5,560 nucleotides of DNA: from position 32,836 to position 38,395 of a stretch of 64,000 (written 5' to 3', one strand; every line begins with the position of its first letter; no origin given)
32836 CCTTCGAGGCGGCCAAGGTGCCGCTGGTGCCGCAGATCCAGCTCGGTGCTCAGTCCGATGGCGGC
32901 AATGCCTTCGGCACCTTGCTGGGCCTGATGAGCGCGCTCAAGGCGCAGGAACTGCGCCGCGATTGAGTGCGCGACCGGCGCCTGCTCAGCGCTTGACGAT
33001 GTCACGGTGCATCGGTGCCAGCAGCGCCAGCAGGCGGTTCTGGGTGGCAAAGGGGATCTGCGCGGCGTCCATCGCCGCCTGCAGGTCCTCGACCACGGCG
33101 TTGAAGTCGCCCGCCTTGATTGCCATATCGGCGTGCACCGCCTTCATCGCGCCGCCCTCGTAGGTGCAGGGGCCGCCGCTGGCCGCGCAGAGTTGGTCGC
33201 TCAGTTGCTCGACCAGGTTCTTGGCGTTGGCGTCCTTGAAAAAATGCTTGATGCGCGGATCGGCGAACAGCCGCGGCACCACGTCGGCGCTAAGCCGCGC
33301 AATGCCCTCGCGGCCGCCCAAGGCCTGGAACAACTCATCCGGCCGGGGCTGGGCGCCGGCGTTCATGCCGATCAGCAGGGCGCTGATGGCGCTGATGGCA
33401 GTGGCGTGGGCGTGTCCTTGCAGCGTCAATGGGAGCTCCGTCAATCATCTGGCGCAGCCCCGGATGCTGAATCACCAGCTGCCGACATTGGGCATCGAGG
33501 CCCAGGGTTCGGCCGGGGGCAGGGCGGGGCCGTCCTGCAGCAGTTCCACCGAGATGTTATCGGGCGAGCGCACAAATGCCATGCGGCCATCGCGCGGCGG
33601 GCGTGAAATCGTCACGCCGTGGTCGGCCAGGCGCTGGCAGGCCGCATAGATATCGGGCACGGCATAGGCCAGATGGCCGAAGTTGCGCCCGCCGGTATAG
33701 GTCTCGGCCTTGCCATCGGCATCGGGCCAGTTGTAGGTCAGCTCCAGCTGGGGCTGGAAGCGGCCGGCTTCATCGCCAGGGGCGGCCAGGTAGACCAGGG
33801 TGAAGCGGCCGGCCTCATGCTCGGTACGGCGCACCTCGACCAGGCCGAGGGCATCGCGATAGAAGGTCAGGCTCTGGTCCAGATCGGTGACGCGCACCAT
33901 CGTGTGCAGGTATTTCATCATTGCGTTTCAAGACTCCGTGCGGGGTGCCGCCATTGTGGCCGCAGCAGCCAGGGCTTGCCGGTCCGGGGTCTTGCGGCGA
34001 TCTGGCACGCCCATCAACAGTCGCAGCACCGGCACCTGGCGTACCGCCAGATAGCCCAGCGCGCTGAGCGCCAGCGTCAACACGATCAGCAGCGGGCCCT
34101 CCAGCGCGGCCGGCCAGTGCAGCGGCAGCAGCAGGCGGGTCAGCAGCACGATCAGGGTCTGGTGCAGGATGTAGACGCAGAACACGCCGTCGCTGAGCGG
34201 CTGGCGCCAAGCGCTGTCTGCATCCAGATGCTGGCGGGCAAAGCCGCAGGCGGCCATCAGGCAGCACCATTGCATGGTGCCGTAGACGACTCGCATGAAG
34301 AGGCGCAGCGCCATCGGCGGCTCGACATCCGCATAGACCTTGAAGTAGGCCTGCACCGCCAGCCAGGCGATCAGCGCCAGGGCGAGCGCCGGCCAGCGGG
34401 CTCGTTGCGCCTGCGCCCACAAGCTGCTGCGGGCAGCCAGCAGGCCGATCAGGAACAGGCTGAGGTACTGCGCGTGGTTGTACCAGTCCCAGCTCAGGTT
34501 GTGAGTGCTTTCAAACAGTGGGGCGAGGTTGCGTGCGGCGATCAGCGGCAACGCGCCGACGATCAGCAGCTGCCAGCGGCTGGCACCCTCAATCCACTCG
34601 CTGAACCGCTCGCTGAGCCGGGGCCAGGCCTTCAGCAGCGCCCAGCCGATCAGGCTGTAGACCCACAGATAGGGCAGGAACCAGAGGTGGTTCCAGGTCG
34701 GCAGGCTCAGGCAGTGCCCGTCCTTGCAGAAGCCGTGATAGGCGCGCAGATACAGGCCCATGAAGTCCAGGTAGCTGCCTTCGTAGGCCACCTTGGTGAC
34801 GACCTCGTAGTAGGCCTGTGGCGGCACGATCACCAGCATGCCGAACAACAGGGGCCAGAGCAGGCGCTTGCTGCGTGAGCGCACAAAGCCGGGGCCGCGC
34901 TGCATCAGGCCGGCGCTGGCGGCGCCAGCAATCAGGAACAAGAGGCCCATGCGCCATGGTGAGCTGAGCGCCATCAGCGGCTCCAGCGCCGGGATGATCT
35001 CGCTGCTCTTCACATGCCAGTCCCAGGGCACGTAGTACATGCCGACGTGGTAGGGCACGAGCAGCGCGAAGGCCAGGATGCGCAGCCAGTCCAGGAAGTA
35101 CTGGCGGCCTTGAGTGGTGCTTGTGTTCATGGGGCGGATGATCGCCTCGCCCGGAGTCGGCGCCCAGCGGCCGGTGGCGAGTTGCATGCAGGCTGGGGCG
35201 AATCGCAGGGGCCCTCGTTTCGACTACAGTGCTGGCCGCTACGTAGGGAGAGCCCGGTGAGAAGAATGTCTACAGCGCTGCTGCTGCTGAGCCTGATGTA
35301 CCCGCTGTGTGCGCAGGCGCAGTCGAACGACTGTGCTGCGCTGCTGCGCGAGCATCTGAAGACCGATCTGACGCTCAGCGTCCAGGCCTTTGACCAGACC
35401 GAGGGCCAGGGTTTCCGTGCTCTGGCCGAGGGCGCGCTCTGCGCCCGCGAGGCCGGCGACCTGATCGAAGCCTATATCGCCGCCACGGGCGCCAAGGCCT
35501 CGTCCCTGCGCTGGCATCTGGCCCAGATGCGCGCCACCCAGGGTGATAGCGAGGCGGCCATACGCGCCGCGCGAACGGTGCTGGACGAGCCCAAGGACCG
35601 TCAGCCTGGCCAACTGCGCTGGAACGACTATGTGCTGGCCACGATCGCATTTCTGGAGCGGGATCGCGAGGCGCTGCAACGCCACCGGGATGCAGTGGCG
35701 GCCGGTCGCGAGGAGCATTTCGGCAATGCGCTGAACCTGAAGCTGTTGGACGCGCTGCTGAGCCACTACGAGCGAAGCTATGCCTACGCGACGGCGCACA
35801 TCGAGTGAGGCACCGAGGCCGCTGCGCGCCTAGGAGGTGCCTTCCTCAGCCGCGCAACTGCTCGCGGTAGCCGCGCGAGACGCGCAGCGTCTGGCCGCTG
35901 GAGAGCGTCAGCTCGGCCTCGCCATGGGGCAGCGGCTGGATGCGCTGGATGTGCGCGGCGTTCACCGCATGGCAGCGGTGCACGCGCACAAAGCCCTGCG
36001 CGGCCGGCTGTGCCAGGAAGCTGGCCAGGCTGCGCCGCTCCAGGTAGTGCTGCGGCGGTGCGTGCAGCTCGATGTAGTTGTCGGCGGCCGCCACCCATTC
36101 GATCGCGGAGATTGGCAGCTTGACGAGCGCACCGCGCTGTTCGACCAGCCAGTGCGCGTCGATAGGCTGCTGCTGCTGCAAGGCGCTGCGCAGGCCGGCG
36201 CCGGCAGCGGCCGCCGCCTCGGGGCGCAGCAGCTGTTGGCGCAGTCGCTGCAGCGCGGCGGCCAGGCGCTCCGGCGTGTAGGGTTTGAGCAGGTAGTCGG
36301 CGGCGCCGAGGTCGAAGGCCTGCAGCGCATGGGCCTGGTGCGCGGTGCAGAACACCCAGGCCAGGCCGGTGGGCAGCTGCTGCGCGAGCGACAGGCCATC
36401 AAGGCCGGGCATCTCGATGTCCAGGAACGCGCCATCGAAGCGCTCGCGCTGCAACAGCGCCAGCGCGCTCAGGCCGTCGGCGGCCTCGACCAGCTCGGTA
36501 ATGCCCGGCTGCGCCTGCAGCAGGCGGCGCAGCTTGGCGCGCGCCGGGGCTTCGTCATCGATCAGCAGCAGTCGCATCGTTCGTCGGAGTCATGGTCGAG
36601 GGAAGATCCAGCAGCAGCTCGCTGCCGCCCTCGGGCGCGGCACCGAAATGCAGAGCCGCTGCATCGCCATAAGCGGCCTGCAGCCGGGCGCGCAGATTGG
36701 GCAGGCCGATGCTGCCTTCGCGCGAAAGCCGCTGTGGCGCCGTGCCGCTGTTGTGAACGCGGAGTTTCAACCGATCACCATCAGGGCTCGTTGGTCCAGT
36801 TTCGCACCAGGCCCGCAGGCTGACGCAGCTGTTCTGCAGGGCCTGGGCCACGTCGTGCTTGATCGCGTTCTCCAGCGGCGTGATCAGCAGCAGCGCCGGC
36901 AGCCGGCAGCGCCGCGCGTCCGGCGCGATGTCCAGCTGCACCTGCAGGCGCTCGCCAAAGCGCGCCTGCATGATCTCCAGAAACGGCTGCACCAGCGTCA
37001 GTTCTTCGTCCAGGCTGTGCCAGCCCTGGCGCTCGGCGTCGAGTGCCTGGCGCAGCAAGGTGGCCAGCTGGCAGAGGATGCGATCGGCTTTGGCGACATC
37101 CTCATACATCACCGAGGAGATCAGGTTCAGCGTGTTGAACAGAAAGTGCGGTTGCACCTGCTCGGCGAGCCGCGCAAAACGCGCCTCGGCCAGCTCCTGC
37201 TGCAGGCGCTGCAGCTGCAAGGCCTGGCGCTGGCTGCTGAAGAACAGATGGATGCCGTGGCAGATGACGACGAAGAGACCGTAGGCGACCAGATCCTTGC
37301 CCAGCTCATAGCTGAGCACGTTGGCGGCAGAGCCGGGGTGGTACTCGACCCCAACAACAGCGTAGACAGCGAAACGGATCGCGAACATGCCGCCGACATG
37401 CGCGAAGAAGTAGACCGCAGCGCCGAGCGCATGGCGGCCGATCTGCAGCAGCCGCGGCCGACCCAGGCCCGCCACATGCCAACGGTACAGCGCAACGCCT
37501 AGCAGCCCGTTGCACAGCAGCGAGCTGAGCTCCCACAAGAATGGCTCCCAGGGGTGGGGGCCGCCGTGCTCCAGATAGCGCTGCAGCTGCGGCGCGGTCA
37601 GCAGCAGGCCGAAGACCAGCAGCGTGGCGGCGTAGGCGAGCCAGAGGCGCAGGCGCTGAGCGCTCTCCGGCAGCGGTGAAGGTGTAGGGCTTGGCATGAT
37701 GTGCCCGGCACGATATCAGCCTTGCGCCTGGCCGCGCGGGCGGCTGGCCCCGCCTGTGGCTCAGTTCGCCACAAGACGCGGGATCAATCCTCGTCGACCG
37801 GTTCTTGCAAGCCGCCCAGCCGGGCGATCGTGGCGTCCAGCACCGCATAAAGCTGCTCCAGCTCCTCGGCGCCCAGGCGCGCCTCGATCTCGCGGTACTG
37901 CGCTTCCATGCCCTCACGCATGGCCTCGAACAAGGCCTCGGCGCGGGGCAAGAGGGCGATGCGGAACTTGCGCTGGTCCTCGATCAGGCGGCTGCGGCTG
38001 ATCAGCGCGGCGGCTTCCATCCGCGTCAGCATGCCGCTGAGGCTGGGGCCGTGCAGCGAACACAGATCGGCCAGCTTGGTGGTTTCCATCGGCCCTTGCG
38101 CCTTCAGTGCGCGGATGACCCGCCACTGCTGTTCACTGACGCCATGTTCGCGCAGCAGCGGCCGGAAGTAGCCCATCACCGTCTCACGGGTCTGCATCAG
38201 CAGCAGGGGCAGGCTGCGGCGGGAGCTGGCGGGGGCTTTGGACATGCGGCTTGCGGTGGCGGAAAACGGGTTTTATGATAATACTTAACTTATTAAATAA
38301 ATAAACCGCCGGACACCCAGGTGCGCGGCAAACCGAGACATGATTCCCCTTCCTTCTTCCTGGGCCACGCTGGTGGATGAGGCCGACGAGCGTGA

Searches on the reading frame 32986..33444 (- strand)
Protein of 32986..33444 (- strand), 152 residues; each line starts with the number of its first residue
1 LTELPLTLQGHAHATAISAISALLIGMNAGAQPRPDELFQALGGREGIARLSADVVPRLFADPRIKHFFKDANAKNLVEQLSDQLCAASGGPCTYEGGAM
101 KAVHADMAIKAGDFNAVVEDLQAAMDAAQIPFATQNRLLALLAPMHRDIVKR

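Call 48: search_protein_families(library=pfam, proteins=[window:32986-33444:-], max_evalue=0.001)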
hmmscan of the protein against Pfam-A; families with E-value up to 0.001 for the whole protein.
window:32986-33444:- (152 aa): 1 family
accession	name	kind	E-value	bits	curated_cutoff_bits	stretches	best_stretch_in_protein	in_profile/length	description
PF01152.27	Bac_globin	-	3.2e-12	47.1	21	1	38-149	2-119/121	Bacterial-like globin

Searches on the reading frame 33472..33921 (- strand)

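Call 48: search_protein_families(library=pfam, proteins=[window:33472-33921:-], max_evalue=0.001)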
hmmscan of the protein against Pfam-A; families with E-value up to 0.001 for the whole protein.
window:33472-33921:- (149 aa): 3 families
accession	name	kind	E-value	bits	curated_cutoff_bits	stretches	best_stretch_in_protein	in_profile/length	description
PF00903.31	Glyoxalase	-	4.2e-19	69.6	20.6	1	5-127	3-121/121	Glyoxalase/Bleomycin resistance protein/Dioxygenase superfamily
PF13669.12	Glyoxalase_4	-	3.9e-11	43.6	27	1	6-113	2-102/109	Glyoxalase/Bleomycin resistance protein/Dioxygenase superfamily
PF18029.7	Glyoxalase_6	-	0.00093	20.3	23.6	0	8-121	3-99/106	Glyoxalase-like domain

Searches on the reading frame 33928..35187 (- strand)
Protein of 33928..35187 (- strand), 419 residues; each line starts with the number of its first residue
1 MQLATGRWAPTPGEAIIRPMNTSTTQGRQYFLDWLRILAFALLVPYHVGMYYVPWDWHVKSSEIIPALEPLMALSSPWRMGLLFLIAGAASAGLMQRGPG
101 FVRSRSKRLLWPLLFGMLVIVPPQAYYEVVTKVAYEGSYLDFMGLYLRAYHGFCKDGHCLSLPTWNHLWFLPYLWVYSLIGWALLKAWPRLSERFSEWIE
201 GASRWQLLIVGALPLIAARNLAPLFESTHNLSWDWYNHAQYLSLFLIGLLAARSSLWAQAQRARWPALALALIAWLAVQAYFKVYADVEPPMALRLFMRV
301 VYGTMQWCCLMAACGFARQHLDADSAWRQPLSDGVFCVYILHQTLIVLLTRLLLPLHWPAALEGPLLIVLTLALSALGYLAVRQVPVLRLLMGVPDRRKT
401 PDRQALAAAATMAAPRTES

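Call 48: search_protein_families(library=pfam, proteins=[window:33928-35187:-], max_evalue=0.001)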
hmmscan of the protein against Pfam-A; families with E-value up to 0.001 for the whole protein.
window:33928-35187:- (419 aa): 1 family
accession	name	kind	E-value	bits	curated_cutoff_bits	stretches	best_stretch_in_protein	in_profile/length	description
PF01757.29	Acyl_transf_3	-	7.9e-25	88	31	1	30-378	2-324/326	Acyltransferase domain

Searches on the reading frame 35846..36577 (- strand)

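Call 48: search_protein_families(library=pfam, proteins=[window:35846-36577:-], max_evalue=0.001)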
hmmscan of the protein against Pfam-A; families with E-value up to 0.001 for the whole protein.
window:35846-36577:- (243 aa): 2 families
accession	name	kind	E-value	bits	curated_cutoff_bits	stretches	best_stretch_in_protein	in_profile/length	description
PF00072.30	Response_reg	-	1.2e-21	77.4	30.2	1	4-109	2-110/111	Response regulator receiver domain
PF04397.21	LytTR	-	2e-17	63.7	22.6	1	151-242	3-94/98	LytTr DNA-binding domain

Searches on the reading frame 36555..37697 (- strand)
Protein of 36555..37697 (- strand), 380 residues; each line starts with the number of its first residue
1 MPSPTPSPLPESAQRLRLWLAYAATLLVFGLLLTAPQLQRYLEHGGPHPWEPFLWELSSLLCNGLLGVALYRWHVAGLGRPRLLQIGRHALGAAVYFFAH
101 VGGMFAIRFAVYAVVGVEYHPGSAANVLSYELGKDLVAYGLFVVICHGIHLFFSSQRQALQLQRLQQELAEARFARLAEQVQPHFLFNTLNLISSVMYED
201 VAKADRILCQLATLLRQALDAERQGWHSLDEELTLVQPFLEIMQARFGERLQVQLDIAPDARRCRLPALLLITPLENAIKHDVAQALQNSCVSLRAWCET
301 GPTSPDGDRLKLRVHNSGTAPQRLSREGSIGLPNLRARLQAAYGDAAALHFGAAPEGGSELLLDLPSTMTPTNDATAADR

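Call 48: search_protein_families(library=pfam, proteins=[window:36555-37697:-], max_evalue=0.001)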
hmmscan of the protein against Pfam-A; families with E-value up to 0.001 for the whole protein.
window:36555-37697:- (380 aa): 1 family
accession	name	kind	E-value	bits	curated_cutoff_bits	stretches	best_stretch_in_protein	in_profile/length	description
PF06580.19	His_kinase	-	8.4e-21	74.5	25.2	1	173-251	2-81/81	Histidine kinase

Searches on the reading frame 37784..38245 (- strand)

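Call 48: search_protein_families(library=pfam, proteins=[window:37784-38245:-], max_evalue=0.001)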
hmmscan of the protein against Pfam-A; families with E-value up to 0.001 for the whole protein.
window:37784-38245:- (153 aa): 4 families
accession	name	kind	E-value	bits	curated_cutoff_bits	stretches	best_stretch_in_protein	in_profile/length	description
PF01047.28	MarR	-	1.6e-10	41.2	24.6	1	37-93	2-58/59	MarR family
PF12802.13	MarR_2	-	1.2e-07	32.2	27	1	34-92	1-60/61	MarR family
PF25212.1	HVO_A0114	-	0.00068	19.8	27.6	0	37-86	21-70/84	HVO_A0114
PF22381.2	Staph_reg_Sar_Rot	-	0.00073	20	27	1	26-105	2-81/85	Transcriptional regulator SarA/Rot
